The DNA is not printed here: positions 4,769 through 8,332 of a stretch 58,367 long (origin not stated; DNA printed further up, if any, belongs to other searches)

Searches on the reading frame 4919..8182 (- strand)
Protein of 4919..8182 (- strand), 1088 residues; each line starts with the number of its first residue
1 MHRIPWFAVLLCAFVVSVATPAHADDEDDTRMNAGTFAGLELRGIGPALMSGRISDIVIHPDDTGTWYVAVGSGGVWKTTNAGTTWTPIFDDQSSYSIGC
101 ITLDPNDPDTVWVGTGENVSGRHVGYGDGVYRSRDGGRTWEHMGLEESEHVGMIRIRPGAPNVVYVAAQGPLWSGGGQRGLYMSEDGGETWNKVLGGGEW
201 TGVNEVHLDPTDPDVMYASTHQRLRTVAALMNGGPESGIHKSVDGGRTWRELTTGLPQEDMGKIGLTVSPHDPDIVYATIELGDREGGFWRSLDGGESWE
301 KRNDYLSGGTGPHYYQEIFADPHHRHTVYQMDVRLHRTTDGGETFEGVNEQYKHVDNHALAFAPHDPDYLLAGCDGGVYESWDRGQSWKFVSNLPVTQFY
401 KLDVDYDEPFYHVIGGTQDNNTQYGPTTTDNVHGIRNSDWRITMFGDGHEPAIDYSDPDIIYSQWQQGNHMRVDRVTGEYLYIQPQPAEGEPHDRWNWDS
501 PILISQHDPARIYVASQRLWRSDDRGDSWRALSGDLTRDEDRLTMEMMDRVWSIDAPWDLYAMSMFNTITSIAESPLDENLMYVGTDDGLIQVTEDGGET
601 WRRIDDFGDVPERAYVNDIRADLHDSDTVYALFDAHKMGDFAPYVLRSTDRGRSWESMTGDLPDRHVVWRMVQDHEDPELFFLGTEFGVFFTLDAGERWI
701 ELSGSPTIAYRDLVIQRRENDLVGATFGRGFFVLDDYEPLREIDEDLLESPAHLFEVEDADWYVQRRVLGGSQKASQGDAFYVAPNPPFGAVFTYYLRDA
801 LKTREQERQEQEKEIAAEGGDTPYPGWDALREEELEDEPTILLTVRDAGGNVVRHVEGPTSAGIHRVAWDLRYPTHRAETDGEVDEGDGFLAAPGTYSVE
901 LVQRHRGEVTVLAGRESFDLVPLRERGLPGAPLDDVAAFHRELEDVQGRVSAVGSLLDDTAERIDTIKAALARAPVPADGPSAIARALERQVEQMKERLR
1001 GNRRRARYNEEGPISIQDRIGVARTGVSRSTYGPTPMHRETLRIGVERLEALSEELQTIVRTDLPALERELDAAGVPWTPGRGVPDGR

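Call 13: search_protein_families(library=pfam, proteins=[window:4919-8182:-], max_evalue=0.001)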
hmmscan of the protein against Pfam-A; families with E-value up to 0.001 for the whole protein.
window:4919-8182:- (1088 aa): 3 families
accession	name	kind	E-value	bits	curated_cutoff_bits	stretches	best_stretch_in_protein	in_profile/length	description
PF15902.12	Sortilin-Vps10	-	2.5e-35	122.6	33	3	289-393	3-114/446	Sortilin, neurotensin receptor 3,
PF02012.26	BNR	-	3.1e-13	48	27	0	131-141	1-11/12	BNR/Asp-box repeat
PF14870.12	PSII_BNR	-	3.9e-08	33.3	27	0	289-390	40-139/303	Photosynthesis system II assembly factor YCF48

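Call 29: list_cluster_members(proteins=[P0001, window:4919-8182:-, window:50795-52705:-])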
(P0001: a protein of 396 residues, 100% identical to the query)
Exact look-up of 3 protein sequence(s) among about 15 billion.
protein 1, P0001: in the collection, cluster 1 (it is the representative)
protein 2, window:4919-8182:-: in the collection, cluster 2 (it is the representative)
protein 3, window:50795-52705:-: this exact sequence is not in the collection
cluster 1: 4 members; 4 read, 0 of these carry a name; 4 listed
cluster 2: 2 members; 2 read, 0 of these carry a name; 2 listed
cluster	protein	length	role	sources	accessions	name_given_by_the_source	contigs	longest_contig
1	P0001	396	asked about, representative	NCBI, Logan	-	-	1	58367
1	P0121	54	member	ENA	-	-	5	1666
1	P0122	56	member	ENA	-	-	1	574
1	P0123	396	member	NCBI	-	-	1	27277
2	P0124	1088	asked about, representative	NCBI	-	-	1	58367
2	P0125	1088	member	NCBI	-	-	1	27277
